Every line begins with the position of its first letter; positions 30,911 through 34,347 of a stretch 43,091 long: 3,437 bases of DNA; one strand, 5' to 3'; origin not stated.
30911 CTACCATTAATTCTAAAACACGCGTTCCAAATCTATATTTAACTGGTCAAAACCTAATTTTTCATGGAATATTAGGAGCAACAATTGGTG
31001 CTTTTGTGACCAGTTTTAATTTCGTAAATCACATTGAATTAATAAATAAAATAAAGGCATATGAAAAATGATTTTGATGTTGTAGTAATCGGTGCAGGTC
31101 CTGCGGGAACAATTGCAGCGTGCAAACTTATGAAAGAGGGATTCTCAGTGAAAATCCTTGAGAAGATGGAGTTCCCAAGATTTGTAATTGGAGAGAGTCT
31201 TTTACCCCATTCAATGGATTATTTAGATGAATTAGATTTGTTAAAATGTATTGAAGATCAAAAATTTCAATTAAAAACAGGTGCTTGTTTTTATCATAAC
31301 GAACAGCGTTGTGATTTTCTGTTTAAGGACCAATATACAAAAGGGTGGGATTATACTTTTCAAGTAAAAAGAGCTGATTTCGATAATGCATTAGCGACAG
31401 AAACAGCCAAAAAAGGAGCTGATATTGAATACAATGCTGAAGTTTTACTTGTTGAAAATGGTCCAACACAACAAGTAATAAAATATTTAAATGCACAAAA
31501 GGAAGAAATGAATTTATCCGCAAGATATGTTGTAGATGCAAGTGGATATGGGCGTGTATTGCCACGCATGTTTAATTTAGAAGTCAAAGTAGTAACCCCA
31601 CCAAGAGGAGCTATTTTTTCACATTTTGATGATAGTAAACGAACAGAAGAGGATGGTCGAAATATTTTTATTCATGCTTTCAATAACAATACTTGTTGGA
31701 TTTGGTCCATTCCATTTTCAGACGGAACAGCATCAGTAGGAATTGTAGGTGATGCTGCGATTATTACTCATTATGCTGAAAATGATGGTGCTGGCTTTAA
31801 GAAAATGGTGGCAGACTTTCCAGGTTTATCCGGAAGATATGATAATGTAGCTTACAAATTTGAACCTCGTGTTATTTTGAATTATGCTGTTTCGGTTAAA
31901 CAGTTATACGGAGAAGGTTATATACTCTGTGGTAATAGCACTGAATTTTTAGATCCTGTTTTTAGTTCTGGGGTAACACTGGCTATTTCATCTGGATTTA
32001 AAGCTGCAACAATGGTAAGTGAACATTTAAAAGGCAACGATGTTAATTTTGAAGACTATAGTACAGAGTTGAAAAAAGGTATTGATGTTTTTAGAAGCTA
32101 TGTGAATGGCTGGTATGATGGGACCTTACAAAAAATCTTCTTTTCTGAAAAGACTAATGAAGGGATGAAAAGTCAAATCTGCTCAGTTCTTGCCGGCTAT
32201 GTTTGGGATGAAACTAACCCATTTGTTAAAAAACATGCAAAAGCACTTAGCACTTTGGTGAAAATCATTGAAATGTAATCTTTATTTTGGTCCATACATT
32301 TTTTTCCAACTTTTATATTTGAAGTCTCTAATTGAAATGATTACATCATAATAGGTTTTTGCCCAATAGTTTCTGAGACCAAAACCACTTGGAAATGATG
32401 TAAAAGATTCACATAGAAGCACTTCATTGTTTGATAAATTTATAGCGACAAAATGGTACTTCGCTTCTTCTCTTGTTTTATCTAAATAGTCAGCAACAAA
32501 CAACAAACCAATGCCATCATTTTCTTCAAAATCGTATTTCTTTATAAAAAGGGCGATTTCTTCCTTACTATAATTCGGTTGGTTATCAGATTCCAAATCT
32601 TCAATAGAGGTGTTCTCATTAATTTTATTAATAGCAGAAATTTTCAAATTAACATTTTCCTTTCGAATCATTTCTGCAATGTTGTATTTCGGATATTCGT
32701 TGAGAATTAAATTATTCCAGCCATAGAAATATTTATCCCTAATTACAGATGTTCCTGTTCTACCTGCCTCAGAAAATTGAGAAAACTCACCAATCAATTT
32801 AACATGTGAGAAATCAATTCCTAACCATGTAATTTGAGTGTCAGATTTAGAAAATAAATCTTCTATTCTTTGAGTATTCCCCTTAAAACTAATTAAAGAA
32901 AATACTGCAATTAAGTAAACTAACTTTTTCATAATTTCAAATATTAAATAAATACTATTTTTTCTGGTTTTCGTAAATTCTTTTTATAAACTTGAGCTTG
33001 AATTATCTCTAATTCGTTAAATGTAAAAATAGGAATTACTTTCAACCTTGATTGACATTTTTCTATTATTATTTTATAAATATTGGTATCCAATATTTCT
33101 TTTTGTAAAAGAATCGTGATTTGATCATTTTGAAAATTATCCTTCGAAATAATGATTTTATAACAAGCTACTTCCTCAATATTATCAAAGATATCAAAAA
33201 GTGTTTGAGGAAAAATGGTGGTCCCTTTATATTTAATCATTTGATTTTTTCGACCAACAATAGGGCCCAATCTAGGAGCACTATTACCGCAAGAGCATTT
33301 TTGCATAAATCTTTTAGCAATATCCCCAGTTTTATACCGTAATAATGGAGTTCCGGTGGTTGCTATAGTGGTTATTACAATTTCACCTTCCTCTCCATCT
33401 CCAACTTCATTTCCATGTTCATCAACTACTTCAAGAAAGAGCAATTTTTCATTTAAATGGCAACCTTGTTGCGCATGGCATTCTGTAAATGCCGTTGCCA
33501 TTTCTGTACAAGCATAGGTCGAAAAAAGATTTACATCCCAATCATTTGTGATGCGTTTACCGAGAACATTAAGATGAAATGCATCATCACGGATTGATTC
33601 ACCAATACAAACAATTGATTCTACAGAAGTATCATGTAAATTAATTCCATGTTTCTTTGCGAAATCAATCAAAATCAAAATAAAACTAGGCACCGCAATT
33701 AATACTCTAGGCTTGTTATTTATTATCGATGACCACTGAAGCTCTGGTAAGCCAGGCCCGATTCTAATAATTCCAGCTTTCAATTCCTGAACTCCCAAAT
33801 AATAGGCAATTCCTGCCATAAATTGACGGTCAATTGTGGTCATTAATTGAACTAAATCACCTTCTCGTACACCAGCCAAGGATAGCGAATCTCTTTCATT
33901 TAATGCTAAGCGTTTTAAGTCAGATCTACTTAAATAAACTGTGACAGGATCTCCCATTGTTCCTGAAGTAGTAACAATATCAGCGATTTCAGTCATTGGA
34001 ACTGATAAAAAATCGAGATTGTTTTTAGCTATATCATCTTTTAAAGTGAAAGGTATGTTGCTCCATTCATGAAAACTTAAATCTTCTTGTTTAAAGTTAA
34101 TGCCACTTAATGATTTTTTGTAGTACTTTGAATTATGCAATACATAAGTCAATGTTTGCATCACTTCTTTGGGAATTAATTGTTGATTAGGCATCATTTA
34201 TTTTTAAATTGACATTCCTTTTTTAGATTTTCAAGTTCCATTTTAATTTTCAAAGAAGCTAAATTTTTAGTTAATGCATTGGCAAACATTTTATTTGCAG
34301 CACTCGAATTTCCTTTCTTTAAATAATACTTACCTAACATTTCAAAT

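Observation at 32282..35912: Coupled PaaK-like adenylating enzyme and membrane-anchored C45 (isopenicillin-N-acyltransferase-like) enzyme at the cluster edge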

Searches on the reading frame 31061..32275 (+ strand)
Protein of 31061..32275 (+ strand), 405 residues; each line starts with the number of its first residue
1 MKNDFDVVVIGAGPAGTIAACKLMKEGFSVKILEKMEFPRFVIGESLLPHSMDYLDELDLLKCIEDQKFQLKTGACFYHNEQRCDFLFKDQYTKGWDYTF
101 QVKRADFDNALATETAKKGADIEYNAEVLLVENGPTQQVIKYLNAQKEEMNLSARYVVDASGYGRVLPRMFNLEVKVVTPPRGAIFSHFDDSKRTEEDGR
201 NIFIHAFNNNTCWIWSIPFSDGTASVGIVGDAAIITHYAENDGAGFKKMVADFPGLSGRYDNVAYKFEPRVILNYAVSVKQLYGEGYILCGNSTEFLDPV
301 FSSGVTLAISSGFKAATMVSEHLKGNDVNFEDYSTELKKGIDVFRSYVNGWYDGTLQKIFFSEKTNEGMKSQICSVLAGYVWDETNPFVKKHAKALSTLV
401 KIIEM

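Call 3: search_protein_families(library=pfam, proteins=[window:31061-32275:+], max_evalue=0.01)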
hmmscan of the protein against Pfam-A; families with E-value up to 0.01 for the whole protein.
window:31061-32275:+ (405 aa): 12 families
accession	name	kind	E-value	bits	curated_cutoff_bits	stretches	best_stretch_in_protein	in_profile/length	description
PF04820.20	Trp_halogenase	-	7.4e-22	78.3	21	2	90-355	141-389/458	Tryptophan halogenase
PF01494.25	FAD_binding_3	-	6.6e-14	52.3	22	1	5-164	2-160/349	FAD binding domain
PF01266.30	DAO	-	3.7e-09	37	27.9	2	6-36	1-31/353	FAD dependent oxidoreductase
PF12831.13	FAD_oxidored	-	6.1e-09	36.1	27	1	6-168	1-151/416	FAD dependent oxidoreductase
PF05834.18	Lycopene_cycl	-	6.7e-07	29.2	23.4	1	6-165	1-143/380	Lycopene cyclase protein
PF03486.20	HI0933_like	-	1e-06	28.8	50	1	6-37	2-33/244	HI0933-like protein Rossmann domain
PF07992.20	Pyr_redox_2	-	5.6e-06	26.4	26.1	1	5-113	1-58/291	Pyridine nucleotide-disulphide oxidoreductase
PF00890.30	FAD_binding_2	-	4.1e-05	23.4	20.4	1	6-37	1-32/414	FAD binding domain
PF13450.12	NAD_binding_8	-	4.2e-05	24.2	21.9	1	9-36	1-28/68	NAD(P)-binding Rossmann-like domain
PF01134.28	GIDA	-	0.00071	19.2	22.1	1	6-33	1-28/391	Glucose inhibited division protein A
PF01946.23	Thi4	-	0.0014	18.4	26.2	1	5-35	18-49/235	Thi4 family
PF13738.12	Pyr_redox_3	-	0.0021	17.8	30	1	8-37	1-31/305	Pyridine nucleotide-disulphide oxidoreductase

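Call 4: search_protein_families(library=ncbifam, proteins=[window:31061-32275:+], max_evalue=0.01)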
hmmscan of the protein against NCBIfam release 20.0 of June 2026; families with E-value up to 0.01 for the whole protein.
window:31061-32275:+ (405 aa): 94 families (the best 25 are shown)
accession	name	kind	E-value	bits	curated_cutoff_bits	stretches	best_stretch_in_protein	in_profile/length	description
NF033113.0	halo_ClmS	equivalog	2.1e-46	158.6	900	1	6-321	4-323/570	chloramphenicol-biosynthetic FADH2-dependent halogenase CmlS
TIGR02032.1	GG-red-SF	subfamily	7.4e-33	114.5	158.8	1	5-319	1-297/297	geranylgeranyl reductase family protein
NF038171.1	maturase_LodB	equivalog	3.3e-29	102.1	400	1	6-352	1-345/361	lysine-epsilon-oxidase maturase LodB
NF049967.1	QhpG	equivalog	2.2e-28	99.4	240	1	7-323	1-290/423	flavin-dependent monooxygenase QhpG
NF038174.1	maturase_GoxB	equivalog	1.4e-21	76.9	400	1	6-347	2-338/358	glycine oxidase maturase GoxB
NF041080.1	DGGGPL_reductase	equivalog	2.6e-16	59.5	580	1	5-329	2-321/447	digeranylgeranylglycerophospholipid reductase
NF041160.1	DGGPL_Thplmales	equivalog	1.2e-15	57.3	780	1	4-340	3-326/396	digeranylgeranylglycerophospholipid reductase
NF045655.1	MkRedMenJ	equivalog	2.8e-12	46.3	700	1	1-321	1-317/406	menaquinone reductase MenJ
NF004833.1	PRK06185.1-1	subfamily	8.2e-12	44.6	488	1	7-332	5-328/403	FAD-dependent oxidoreductase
NF004832.0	PRK06184.1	subfamily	9.2e-12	44.5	476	1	3-164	5-170/506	hypothetical protein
TIGR01988.1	Ubi-OHases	subfamily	9.8e-11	41.1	224.65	1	6-322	1-315/387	ubiquinone biosynthesis hydroxylase, UbiH/UbiF/VisC/COQ6 family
NF041385.1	Dggglyphlred_Halo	equivalog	1.3e-09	37.1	700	1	1-39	1-42/405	digeranylgeranylglycerophospholipid reductase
NF006092.0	PRK08244.1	equivalog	1.4e-09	37.2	644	1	4-169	2-163/494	monooxygenase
NF004834.1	PRK06185.1-3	subfamily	2e-09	36.8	500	1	5-330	8-330/420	FAD-dependent oxidoreductase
TIGR02023.1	BchP-ChlP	subfamily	2.3e-09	36.7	343.3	1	6-366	2-341/388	geranylgeranyl diphosphate reductase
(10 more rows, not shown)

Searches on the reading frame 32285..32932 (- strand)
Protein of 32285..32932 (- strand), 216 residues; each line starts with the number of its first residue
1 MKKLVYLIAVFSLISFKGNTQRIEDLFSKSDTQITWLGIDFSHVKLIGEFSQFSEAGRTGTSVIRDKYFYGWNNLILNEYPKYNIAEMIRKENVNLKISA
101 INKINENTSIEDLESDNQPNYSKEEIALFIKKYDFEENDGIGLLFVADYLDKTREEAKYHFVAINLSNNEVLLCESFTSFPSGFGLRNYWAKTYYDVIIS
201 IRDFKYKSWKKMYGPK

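Call 3: search_protein_families(library=pfam, proteins=[window:32285-32932:-], max_evalue=0.01)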
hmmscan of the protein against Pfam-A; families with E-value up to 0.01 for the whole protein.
window:32285-32932:- (216 aa): 0 families

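Call 4: search_protein_families(library=ncbifam, proteins=[window:32285-32932:-], max_evalue=0.01)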
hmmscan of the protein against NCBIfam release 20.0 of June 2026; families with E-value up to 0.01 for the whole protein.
window:32285-32932:- (216 aa): 0 families

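Call 16: search_solved_structures(query=window:32285-32932:-, max_evalue=10)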
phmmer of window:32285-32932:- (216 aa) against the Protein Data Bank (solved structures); distinct sequences matched with E-value up to 10: 3.
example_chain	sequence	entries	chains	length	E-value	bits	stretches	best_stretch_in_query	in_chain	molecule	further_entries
3ucg_A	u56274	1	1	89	0.17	14.8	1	149-192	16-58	Polyadenylate-binding protein 2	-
3b4d_A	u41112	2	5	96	0.21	14.5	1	149-192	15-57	Polyadenylate-binding protein 2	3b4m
2jwn_A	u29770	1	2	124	0.64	12.9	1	148-203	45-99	Embryonic polyadenylate-binding protein 2-B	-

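Call 18: find_homologous_proteins(query=window:32285-32932:-, max_evalue=0.001)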
Query window:32285-32932:- (216 aa): 260 proteins with E <= 0.001 among 427 candidates; the best 120 are listed.
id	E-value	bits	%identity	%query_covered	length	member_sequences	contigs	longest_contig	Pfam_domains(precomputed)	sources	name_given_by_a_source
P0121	4.1e-139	479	100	100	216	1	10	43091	-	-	-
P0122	5.2e-122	423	88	100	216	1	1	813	-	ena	-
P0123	5.9e-122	423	88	100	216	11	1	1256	-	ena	-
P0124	9.6e-116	403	86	100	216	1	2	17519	-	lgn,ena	-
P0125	5.0e-109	381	80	100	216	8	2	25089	-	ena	-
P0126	1.9e-107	376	79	100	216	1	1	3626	-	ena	-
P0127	2.2e-107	376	80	100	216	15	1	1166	-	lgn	-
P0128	5.9e-107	374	80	100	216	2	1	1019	-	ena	-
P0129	6.9e-107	374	78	100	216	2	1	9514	-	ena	-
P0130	1.6e-105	370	78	100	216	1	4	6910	-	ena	-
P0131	9.6e-101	354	81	90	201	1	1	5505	-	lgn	-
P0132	1.6e-83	298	68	90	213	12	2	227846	-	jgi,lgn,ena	-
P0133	4.8e-81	290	88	71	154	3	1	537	-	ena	-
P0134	9.0e-78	279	59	100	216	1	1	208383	-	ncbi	-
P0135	8.6e-76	272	58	93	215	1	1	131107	-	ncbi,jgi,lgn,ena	ncbi:MAG: hypothetical protein WC044_12845 [Crocinitomicaceae bacterium]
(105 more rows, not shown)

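Call 70: predict_structure(alignment_id=A4)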
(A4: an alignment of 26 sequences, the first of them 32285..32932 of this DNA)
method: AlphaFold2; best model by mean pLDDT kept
length: 216 residues; sequences in the alignment: 26
mean_pLDDT: 89.1   pTM: 0.85
mean pLDDT of the five models: 89.1, 89.0, 88.2, 87.7, 86.9
residues with pLDDT >= 90: 157; 70-90: 31; 50-70: 22; < 50: 6
segments of 3 or more residues with pLDDT < 50: 13-18
pLDDT, mean of each block of 10 residues (from residue 1): 62 51 90 96 93 66 91 95 92 92 95 91 97 92 98 96 96 97 92 97 95 84
secondary structure, 60 per line:
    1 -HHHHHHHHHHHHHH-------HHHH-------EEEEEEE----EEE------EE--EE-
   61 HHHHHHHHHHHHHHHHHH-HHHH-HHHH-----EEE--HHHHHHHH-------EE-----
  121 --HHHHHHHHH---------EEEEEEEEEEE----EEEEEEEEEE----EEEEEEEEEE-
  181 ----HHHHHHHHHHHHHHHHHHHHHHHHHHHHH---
elements in order: H2-15 H23-26 E34-40 E45-47 H61-78 H80-83 H85-88 E94-96 H99-106 H123-131 E141-151 E156-165 E170-179 H185-213

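Call 73: fold_search(model_id=the predicted structure, library=pdb)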
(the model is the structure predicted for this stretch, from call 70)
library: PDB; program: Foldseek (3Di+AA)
matches with E <= 10: 809; with E <= 0.001: 0
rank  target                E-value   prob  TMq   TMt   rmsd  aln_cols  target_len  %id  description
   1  2i9i                  3.0e-03  0.47  0.24  0.23  14.5       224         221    7  Crystal Structure of Helicobacter pylori protein HP0492 (released 2006-09-26)
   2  3w1e                  6.5e-03  0.80  0.32  0.22  10.5       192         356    9  Structure of FlgT, a flagellar basal body component protein (released 2013-04-03)
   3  2iqi_G                6.9e-03  0.91  0.35  0.42   9.0       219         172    4  Crystal structure of protein XCC0632 from Xanthomonas campestris, Pfam DUF330 (released 2006-11-07)
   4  4hrv_A                7.8e-03  0.84  0.31  0.43   8.0       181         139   11  Crystal Structure of Lipoprotein GNA1162 from Neisseria meningitidis (released 2013-04-24)
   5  4uv2_O                9.5e-03  0.28  0.23  0.23  18.2       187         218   13  Structure of the curli transport lipoprotein CsgG in a non-lipidated, pre-pore conformation (released 2014-09-24)
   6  8z5n_0                1.0e-02  0.80  0.33  0.23   9.1       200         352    8  Cryo-EM structure of the LPHT ring (released 2025-10-22)
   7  9h80_A                1.1e-02  0.87  0.31  0.41  10.6       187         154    8  Structure of the outer membrane exopolysaccharide transporter PelBC (released 2025-06-11)
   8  4uv2_P                1.3e-02  0.30  0.28  0.28  16.9       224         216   12  Structure of the curli transport lipoprotein CsgG in a non-lipidated, pre-pore conformation (released 2014-09-24)
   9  5t11_E                1.4e-02  0.63  0.28  0.39   9.9       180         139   12  PelC L103M dodecamer from Paraburkholderia phytofirmans, space group C2 (released 2017-03-15)
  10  3bgh_A                1.4e-02  0.63  0.33  0.37  11.7       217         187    6  Crystal structure of putative neuraminyllactose-binding hemagglutinin homolog from Helicobacter pylori (released 2007-12-11)
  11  4uv2_J                1.4e-02  0.28  0.25  0.24  18.2       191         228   12  Structure of the curli transport lipoprotein CsgG in a non-lipidated, pre-pore conformation (released 2014-09-24)
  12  5t11_B                1.6e-02  0.66  0.29  0.40   9.9       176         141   12  PelC L103M dodecamer from Paraburkholderia phytofirmans, space group C2 (released 2017-03-15)
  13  4r40_C                1.7e-02  0.75  0.30  0.18   9.3       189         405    7  Crystal Structure of TolB/Pal complex from Yersinia pestis. (released 2014-09-03)
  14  4uv2_I                1.7e-02  0.41  0.30  0.28  15.6       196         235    9  Structure of the curli transport lipoprotein CsgG in a non-lipidated, pre-pore conformation (released 2014-09-24)
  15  8t8d_C                1.7e-02  0.38  0.30  0.31  15.1       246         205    8  Structure of Helicobacter pylori adhesin A, HpaA (released 2024-01-31)
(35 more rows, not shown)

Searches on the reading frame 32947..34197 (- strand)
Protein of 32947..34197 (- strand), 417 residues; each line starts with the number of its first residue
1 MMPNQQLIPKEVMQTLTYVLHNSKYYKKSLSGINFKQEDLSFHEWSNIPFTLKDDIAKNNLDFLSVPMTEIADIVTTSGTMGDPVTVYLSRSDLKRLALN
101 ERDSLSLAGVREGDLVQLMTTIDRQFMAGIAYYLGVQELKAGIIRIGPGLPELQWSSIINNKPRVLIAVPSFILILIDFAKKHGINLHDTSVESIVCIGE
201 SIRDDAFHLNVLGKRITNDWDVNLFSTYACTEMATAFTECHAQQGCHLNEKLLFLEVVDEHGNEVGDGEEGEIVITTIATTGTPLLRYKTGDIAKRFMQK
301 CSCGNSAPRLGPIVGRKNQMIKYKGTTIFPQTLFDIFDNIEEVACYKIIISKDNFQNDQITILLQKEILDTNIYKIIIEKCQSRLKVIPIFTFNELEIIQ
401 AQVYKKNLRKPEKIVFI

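Call 3: search_protein_families(library=pfam, proteins=[window:32947-34197:-], max_evalue=0.01)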
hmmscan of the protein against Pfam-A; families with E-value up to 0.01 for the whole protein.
window:32947-34197:- (417 aa): 1 family
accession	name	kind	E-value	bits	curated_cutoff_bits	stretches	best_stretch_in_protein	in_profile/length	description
PF00501.34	AMP-binding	-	1.1e-09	38.1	29.9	1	65-277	158-376/384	AMP-binding enzyme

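Call 4: search_protein_families(library=ncbifam, proteins=[window:32947-34197:-], max_evalue=0.01)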
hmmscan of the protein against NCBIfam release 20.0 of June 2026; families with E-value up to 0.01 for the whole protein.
window:32947-34197:- (417 aa): 12 families
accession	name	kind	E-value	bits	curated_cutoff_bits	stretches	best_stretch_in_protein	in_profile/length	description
NF053551.1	FlxY_rubin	equivalog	1.3e-157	525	520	1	10-414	15-420/424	flexirubin biosynthesis putative acyl-CoA ligase FlxY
NF045666.1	DVU1553_fam_AMP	equivalog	2.4e-54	184.6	300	1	10-316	29-330/331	DVU_1553 family AMP-dependent CoA ligase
NF041878.1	paak_haloarch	equivalog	1.5e-51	175.3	700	1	12-401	21-409/427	phenylacetate--CoA ligase PaaK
TIGR02155.1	PA_CoA_ligase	equivalog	9.1e-41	139.8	646.3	1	10-369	14-371/422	phenylacetate--CoA ligase PaaK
TIGR03335.1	F390_ftsA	equivalog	4.3e-29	101.5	458.7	1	6-310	16-323/445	coenzyme F390 synthetase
NF041217.1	BagE_FevW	exception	4.5e-11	42.4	800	1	43-319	42-313/424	bagremycin/ferroverdin synthetase BagE/FevW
TIGR02304.1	aden_form_hyp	equivalog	2.6e-08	33.3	251.9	1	160-366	185-377/430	F390 synthetase-related protein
TIGR01733.1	AA-adenyl-dom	subfamily_domain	1.5e-06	27.2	317.4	1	67-276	118-325/409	amino acid adenylation domain-containing protein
NF004837.0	PRK06187.1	subfamily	2.5e-06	26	476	1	55-365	156-470/531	long-chain-fatty-acid--CoA ligase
NF052269.1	Staph_lig_FadD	equivalog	3.1e-06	25.8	650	1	19-281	102-354/499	long-chain-fatty-acid--CoA ligase FadD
NF004808.0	PRK06155.1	equivalog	2.2e-05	22.9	722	0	221-275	317-374/542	ATP-dependent acyl-CoA ligase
TIGR03098.1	ligase_PEP_1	hypoth_equivalog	0.00059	18.4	592.35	0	313-385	414-486/517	acyl-CoA ligase (AMP-forming), exosortase A system-associated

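Call 15: search_solved_structures(query=window:32947-34197:-, max_evalue=0.001, show_alignments=2)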
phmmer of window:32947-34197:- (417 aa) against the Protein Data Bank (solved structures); distinct sequences matched with E-value up to 0.001: 8.
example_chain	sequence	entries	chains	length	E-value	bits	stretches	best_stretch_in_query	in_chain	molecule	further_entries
4r1l_A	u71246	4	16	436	2e-35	125.8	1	12-380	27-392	Phenylacetate-coenzyme A ligase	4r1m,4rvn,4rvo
2y4o_A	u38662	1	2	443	1.3e-24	90.2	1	13-356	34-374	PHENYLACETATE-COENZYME A LIGASE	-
2y27_A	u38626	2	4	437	2.6e-24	89.2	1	15-354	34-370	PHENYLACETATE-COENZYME A LIGASE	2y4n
9s3l_A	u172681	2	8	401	1.4e-20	77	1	4-365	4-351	Phenylacetate-CoA ligase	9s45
6hdw_A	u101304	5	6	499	4.4e-18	68.7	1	12-356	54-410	2-hydroxyisobutyryl-CoA synthetase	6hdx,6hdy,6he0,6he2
6wuq_A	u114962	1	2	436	1.4e-08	37.4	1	44-340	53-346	AjiA1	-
6siw_A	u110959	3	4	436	3.8e-07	32.7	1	45-339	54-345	PaaK-like ligase (AMP-dependent synthetase and ligase) | AMP-dependent synthetase and ligase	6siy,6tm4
6siw_B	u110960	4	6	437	3.8e-07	32.7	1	45-339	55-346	PaaK-like ligase (AMP-dependent synthetase and ligase) | AMP-dependent synthetase and ligase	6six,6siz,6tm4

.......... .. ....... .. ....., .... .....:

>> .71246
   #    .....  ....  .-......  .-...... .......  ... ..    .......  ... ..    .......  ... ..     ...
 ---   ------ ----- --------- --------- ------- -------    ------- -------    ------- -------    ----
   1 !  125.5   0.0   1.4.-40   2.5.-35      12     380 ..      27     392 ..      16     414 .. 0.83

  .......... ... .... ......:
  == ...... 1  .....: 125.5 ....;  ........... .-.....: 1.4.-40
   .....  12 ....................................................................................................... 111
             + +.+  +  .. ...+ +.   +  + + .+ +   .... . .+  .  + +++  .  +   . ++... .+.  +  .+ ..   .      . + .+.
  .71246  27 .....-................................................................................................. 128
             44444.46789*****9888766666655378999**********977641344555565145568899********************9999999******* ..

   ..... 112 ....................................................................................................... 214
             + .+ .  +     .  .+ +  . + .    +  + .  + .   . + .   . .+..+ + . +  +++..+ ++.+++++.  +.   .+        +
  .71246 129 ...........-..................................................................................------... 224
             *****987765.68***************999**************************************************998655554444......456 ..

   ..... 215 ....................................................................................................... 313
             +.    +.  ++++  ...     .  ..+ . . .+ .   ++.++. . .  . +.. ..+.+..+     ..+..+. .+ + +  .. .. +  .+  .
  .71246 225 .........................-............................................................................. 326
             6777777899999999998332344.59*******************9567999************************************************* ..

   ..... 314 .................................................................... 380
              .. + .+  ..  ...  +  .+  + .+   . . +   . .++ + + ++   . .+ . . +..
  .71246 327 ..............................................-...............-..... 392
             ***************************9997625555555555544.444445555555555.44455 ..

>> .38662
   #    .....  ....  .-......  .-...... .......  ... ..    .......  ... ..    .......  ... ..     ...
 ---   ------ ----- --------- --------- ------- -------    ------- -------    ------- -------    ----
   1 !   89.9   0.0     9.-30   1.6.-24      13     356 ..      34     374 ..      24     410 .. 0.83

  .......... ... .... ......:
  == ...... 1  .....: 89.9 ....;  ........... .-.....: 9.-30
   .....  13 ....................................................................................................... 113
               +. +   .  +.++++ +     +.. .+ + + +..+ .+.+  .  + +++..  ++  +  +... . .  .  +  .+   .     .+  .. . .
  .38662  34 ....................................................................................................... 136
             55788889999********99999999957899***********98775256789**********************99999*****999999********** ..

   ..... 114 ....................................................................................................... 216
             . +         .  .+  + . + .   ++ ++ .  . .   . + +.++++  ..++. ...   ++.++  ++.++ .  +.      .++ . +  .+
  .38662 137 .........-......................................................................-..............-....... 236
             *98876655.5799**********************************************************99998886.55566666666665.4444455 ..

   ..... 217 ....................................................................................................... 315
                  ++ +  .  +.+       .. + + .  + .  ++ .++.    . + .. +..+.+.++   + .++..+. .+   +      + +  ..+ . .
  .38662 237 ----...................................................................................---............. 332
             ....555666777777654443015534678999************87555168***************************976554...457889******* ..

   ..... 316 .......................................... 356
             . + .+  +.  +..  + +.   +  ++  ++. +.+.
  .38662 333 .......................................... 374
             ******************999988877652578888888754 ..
